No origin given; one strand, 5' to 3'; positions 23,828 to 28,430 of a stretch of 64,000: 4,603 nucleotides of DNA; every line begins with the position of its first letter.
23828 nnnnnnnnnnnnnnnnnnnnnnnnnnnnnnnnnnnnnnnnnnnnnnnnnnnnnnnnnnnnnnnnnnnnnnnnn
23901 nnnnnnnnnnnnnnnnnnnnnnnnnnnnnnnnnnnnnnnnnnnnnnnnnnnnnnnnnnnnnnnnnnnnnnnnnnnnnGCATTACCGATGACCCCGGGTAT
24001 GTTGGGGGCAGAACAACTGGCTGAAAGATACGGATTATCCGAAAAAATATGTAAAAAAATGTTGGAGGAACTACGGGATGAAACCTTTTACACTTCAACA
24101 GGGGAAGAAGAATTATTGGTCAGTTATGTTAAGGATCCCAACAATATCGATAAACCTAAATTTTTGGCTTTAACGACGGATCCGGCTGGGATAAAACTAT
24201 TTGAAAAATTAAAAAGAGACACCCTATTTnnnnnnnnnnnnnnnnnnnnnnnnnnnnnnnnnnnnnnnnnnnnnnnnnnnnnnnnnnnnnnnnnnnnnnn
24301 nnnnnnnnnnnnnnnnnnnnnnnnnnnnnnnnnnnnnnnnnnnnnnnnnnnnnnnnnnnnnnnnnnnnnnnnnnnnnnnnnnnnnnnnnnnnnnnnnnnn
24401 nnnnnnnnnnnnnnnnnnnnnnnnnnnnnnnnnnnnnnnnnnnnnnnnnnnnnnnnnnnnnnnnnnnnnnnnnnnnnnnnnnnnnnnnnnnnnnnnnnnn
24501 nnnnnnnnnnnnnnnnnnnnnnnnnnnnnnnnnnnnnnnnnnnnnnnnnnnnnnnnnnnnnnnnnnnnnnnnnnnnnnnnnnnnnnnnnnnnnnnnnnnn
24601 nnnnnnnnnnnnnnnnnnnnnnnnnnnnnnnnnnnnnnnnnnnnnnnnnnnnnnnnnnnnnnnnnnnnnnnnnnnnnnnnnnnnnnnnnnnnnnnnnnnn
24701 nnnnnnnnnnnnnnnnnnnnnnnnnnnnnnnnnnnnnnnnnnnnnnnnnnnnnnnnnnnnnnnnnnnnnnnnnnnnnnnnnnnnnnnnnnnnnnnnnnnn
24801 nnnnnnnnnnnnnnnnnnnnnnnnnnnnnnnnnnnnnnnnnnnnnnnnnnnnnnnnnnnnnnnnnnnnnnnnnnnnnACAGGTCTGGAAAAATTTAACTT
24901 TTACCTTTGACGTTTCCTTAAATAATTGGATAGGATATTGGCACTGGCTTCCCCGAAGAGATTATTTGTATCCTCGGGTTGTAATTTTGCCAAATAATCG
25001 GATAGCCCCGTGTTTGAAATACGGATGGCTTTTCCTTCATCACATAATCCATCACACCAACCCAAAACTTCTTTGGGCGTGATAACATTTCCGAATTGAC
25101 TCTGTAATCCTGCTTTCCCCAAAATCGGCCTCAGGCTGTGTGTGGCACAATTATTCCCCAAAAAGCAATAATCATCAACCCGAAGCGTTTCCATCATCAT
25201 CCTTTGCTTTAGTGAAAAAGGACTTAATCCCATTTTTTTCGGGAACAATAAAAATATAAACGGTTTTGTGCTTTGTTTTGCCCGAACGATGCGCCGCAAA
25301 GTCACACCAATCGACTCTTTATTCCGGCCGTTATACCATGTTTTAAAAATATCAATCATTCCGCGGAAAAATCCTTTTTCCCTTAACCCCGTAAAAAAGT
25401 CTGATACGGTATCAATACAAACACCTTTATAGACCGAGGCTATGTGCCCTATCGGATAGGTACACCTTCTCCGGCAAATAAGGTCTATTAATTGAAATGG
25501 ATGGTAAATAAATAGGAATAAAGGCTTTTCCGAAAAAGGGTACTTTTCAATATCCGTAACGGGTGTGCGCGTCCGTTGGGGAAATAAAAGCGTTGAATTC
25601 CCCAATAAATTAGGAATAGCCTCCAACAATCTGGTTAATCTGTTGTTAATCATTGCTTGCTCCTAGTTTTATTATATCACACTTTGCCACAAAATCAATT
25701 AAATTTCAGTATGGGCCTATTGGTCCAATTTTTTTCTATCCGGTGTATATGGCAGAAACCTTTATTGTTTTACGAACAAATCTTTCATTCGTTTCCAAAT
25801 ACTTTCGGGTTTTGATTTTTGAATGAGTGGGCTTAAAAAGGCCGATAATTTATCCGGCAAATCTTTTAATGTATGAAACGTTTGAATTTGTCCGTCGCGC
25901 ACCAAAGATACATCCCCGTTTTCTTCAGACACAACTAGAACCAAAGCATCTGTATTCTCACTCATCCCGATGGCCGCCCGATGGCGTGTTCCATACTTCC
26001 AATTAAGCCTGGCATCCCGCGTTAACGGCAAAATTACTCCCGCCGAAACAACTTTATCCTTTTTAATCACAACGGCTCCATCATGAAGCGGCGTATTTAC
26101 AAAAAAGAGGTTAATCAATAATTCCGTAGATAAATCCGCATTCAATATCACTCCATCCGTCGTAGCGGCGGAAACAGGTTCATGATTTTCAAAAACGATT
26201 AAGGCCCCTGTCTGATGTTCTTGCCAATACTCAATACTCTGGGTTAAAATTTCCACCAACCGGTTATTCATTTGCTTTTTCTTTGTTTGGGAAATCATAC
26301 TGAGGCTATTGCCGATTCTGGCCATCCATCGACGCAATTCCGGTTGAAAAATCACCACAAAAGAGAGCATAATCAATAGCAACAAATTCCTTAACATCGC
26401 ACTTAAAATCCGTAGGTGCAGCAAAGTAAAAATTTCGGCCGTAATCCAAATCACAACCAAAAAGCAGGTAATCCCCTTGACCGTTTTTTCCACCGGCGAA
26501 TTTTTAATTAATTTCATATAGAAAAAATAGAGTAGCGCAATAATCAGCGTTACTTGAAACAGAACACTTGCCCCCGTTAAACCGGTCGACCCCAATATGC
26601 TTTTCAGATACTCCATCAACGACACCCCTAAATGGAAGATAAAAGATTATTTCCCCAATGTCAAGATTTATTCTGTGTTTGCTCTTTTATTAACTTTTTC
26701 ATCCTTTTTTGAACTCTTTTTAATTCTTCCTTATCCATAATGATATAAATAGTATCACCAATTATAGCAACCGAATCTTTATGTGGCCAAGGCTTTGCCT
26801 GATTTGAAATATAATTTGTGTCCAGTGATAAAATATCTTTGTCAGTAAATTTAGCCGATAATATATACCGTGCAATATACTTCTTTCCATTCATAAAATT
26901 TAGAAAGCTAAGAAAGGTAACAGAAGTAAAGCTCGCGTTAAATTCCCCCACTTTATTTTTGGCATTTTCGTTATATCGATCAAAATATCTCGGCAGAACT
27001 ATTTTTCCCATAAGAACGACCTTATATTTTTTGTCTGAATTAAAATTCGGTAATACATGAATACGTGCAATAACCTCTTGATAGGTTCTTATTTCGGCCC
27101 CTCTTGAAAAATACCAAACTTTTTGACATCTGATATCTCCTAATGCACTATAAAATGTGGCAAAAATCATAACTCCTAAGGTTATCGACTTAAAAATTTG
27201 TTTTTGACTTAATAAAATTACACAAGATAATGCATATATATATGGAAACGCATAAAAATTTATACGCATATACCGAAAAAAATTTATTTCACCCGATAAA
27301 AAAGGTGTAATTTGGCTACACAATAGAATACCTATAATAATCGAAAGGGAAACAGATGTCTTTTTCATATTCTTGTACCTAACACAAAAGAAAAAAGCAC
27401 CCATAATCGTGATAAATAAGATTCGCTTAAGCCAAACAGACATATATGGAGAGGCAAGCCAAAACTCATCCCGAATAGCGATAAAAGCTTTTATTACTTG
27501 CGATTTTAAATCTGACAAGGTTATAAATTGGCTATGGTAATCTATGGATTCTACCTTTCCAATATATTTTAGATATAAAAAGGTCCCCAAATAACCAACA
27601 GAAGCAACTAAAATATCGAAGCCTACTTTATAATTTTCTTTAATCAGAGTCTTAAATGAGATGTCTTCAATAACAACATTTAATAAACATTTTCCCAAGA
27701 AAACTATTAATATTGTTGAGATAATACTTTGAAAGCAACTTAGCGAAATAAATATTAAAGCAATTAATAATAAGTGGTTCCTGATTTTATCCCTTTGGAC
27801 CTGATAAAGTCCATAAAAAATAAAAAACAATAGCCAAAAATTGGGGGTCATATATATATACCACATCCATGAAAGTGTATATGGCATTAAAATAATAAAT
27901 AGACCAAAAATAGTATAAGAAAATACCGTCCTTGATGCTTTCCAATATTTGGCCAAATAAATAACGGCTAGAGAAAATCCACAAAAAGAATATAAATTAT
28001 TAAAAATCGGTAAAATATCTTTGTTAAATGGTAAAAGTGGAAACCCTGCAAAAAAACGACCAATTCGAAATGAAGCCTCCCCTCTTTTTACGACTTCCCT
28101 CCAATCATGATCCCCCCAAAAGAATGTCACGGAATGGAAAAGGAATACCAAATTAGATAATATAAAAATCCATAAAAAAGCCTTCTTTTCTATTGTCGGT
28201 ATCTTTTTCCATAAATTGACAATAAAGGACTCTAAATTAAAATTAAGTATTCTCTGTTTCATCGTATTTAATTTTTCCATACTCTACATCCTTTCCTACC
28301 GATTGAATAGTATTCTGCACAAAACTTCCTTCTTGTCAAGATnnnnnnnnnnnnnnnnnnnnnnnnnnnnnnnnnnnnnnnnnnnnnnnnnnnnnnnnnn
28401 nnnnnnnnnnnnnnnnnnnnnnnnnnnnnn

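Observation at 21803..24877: DEAH helicase fused to six ~80-aa tandem repeats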

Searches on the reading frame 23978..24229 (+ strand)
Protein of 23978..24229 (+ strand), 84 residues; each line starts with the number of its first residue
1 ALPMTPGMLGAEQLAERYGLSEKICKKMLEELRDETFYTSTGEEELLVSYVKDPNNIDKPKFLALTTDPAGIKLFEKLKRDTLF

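Call 12: search_solved_structures(query=A1, max_evalue=10, show_alignments=2)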
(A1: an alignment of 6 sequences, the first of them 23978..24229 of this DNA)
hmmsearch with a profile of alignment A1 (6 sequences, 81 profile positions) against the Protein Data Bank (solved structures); distinct sequences matched with E-value up to 10: 2.
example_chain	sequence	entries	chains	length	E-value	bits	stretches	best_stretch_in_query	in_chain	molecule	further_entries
2l7q_A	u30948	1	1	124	0.16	15.2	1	26-68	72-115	Conserved protein found in conjugate transposon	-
3d1l_A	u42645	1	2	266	0.57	13.5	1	11-77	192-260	Putative NADP oxidoreductase BF3122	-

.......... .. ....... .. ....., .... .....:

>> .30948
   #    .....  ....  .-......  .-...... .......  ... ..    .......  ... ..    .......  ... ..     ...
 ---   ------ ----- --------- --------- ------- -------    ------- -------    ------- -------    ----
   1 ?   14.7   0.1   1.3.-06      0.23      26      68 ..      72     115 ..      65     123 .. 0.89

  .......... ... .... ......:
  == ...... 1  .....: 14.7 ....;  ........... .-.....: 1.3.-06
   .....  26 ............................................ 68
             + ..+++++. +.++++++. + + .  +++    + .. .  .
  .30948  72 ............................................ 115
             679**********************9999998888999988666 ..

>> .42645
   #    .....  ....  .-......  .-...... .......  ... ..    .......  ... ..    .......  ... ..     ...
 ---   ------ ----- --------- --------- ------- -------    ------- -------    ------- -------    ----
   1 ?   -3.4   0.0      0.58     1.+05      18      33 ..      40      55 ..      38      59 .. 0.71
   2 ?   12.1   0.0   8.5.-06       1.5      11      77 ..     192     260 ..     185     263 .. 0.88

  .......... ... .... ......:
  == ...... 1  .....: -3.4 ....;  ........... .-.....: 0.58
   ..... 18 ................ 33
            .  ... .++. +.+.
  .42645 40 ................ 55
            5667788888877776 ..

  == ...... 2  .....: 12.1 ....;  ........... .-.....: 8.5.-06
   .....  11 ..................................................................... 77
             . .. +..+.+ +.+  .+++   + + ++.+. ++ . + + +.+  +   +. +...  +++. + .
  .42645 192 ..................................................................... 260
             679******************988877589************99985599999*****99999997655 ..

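Call 19: search_protein_representatives(alignment_id=A1)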
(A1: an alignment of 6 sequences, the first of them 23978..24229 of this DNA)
Query: 6 sequences, 81 profile positions. Proteins with E-value up to 0.001 (for the whole library): 27; up to 1e-10: 14; up to 1e-30: 7. The best 27 are listed.
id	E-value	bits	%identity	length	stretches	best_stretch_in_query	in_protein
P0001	1.4e-168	563.4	-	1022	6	1-81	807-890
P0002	6.7e-95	327.3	-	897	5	3-80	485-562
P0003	1.9e-50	184.9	-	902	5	2-78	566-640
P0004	1.2e-43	163.0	-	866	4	2-80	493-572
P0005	3.4e-35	136.0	-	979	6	14-64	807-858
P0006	8.3e-32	125.1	-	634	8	14-62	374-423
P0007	8.8e-32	125.1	-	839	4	4-80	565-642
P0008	1.5e-30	121.1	-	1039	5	2-80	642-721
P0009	5.6e-21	90.5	-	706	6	5-70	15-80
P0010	7.3e-13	64.4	-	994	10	25-59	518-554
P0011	3.9e-12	62.1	-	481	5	3-74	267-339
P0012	8.1e-12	61.1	-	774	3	2-63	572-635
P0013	5.5e-11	58.4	-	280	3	2-66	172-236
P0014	8.4e-11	57.8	-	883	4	2-64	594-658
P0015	1.3e-09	54.1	-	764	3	6-77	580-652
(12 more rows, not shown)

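Call 22: list_cluster_members(proteins=[P0001, P0002, P0003, P0004, P0005, P0006, P0007, P0008, P0009, P0012])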
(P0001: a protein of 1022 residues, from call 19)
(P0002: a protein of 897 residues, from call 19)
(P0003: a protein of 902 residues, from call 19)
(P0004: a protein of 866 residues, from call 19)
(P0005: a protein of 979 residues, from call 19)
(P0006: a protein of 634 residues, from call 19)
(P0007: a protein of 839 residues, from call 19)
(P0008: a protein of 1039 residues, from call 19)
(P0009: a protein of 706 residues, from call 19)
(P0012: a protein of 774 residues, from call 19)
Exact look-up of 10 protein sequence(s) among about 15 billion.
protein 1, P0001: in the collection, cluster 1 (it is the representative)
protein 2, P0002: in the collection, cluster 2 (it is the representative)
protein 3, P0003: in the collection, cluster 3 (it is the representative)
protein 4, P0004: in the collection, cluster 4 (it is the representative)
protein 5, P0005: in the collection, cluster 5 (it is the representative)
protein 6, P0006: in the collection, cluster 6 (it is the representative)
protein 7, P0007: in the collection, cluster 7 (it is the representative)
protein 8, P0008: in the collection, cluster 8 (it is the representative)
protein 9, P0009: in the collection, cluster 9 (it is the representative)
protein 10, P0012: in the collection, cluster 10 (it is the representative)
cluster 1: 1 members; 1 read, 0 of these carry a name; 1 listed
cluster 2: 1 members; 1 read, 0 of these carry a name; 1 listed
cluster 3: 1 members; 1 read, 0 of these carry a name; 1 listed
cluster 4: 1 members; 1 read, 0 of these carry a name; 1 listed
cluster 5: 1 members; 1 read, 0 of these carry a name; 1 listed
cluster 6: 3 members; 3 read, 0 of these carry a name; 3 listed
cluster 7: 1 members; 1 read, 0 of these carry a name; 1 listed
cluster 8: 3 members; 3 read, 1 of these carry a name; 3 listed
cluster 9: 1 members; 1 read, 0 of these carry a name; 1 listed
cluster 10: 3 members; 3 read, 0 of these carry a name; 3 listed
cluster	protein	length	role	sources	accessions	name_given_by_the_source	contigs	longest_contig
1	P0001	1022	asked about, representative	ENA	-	-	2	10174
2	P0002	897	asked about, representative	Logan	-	-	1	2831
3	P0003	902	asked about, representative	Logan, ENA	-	-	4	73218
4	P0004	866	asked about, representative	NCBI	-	-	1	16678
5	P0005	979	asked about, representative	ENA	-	-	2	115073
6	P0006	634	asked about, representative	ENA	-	-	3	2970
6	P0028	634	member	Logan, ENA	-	-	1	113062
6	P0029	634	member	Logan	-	-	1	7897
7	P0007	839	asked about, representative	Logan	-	-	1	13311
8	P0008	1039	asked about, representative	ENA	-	-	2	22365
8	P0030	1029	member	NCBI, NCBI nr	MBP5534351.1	MAG: DEAD/DEAH box helicase family protein [Alphaproteobacteria bacterium] | DEAD/DEAH box helicase family protein [Alphaproteobacteria bacterium]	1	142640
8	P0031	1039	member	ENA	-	-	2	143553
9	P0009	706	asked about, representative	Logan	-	-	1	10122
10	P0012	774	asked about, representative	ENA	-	-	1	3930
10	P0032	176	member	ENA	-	-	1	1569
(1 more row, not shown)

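Call 25: find_encoding_contigs(protein=P0005, flank=10000, max_places=3)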
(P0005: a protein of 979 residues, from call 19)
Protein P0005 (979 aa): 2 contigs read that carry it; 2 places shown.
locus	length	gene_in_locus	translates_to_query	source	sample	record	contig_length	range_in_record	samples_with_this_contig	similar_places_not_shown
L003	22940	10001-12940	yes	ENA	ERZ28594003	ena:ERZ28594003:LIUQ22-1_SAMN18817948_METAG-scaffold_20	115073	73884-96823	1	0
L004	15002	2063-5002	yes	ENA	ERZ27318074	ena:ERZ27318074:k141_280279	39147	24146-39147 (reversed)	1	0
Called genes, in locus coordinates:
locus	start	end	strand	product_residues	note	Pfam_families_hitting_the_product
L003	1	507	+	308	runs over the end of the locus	PF00293:NUDIX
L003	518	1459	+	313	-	PF00561:Abhydrolase_1, PF12146:Hydrolase_4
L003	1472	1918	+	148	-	PF00719:Pyrophosphatase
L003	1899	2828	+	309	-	PF04266:ASCH (faint), PF13238:AAA_18 (faint)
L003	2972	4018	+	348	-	-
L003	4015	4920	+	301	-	PF01370:Epimerase (weak), PF03435:Sacchrp_dh_NADP (faint), PF13460:NAD_binding_10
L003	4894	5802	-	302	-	PF04055:Radical_SAM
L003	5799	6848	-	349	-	PF04055:Radical_SAM, PF13353:Fer4_12 (faint)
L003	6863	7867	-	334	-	PF04055:Radical_SAM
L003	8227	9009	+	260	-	-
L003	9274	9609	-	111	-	PF00719:Pyrophosphatase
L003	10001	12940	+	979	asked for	PF00176:SNF2-rel_dom (faint), PF00270:DEAD, PF04851:ResIII, PF18766:SWI2_SNF2, PF21212:Dimerisation2-like_dom (faint), PF00271:Helicase_C (faint), PF03297:Ribosomal_S25 (faint), PF26109:WHD_BrxR (faint), +5 more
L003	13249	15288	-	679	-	PF02922:CBM_48, PF00128:Alpha-amylase (weak), PF21331:Isoamylase_C (faint)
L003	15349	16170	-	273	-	PF01966:HD (weak)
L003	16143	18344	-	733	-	PF22019:GlgB_N, PF02922:CBM_48, PF00128:Alpha-amylase (weak), PF02806:Alpha-amylase_C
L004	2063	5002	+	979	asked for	PF00176:SNF2-rel_dom (faint), PF00270:DEAD, PF04851:ResIII, PF18766:SWI2_SNF2, PF21212:Dimerisation2-like_dom (faint), PF00271:Helicase_C (faint), PF03297:Ribosomal_S25 (faint), PF26109:WHD_BrxR (faint), +5 more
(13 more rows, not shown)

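Call 37: find_encoding_contigs(protein=P0031, flank=10000, max_places=2)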
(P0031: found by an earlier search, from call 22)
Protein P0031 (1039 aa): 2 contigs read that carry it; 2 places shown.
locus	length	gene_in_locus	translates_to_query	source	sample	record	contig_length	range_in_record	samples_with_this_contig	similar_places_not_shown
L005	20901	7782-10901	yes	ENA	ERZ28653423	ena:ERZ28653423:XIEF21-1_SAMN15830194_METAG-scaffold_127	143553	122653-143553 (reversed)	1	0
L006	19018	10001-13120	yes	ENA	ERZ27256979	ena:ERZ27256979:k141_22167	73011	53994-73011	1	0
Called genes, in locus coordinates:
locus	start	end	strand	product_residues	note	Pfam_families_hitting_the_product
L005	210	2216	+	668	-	PF17297:PEPCK_N, PF00821:PEPCK_GTP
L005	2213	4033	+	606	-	PF01541:GIY-YIG, PF27096:UvrC_M, PF22920:UvrC_RNaseH, PF08459:UvrC_RNaseH_dom, PF12826:HHH_2 (weak), PF14520:HHH_5 (weak)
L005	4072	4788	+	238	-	PF01066:CDP-OH_P_transf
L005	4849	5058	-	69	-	PF00313:CSD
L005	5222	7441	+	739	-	PF00521:DNA_topoisoIV, PF03989:DNA_gyraseA_C (faint)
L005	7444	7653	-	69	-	-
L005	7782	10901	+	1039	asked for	PF00176:SNF2-rel_dom, PF04851:ResIII, PF00270:DEAD, PF18766:SWI2_SNF2, PF21984:DnaD_N (faint), PF00271:Helicase_C (weak)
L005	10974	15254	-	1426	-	PF03797:Autotransporter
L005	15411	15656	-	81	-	-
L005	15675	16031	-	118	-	PF13146:TRL (weak)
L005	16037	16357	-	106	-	PF13146:TRL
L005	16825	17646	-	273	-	-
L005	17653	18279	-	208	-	-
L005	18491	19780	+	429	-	-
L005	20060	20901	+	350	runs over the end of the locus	-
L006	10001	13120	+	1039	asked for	PF00176:SNF2-rel_dom, PF04851:ResIII, PF00270:DEAD, PF18766:SWI2_SNF2, PF21984:DnaD_N (faint), PF00271:Helicase_C (weak)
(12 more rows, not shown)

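Call 68: find_encoding_contigs(protein=P0028, flank=8000, max_places=2)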
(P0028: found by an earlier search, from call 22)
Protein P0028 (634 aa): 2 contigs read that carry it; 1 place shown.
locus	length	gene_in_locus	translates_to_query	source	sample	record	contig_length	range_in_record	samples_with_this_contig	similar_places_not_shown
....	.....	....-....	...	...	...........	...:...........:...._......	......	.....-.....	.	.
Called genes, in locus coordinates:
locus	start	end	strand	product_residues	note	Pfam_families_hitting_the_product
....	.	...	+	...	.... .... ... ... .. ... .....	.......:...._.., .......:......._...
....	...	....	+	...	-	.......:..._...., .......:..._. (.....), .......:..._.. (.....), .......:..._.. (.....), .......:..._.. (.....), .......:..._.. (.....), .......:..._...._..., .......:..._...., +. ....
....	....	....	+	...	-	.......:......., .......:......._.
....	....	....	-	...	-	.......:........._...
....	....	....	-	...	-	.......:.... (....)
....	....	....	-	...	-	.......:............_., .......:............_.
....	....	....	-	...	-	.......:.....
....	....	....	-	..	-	-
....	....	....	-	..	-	-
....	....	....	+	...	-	-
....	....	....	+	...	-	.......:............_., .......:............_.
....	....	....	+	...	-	-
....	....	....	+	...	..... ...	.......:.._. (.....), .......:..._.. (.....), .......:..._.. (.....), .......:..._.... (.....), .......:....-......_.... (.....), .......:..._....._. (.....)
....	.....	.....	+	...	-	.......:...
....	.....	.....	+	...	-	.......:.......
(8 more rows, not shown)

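Call 69: find_encoding_contigs(protein=P0009, flank=8000, max_places=2)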
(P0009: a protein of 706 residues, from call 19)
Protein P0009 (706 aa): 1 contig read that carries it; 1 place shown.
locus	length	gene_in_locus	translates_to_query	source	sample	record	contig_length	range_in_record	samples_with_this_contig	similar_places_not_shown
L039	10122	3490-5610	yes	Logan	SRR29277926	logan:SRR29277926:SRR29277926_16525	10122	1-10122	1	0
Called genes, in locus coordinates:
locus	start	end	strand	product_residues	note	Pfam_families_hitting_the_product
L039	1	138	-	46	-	?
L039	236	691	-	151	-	PF01451:LMWPc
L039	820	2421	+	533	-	PF01134:GIDA (faint), PF01262:AlaDh_PNT_C (faint), PF01266:DAO (faint), PF07992:Pyr_redox_2, PF13738:Pyr_redox_3, PF00070:Pyr_redox, PF02852:Pyr_redox_dim, PF00581:Rhodanese, +4 more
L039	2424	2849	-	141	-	PF00293:NUDIX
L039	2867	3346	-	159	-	PF00583:Acetyltransf_1, PF13673:Acetyltransf_10 (weak), PF13508:Acetyltransf_7, PF08445:FR47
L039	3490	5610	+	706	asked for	-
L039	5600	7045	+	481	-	-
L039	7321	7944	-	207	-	PF01427:Peptidase_M15 (faint)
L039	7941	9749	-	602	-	-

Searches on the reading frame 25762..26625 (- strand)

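Call 16: search_protein_families(library=pfam, proteins=[window:25762-26625:-], max_evalue=0.001)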
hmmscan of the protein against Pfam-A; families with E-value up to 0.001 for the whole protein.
window:25762-26625:- (287 aa): 2 families
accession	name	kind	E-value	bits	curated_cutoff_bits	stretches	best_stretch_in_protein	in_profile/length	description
PF02457.21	DAC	-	2.4e-40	137.3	27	1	129-246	2-118/119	DisA bacterial checkpoint controller nucleotide-binding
PF19293.4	CdaA_N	-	0.00011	22.7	23.8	1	27-96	14-80/81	CdaA N-terminal transmembrane domain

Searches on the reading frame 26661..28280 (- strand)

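Call 16: search_protein_families(library=pfam, proteins=[window:26661-28280:-], max_evalue=0.001)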
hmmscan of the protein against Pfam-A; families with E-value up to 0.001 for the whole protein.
window:26661-28280:- (539 aa): 1 family
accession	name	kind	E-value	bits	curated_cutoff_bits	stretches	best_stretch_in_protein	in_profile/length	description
PF14264.12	Glucos_trans_II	-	2.6e-09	37.1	30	1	71-356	25-316/317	Glucosyl transferase GtrII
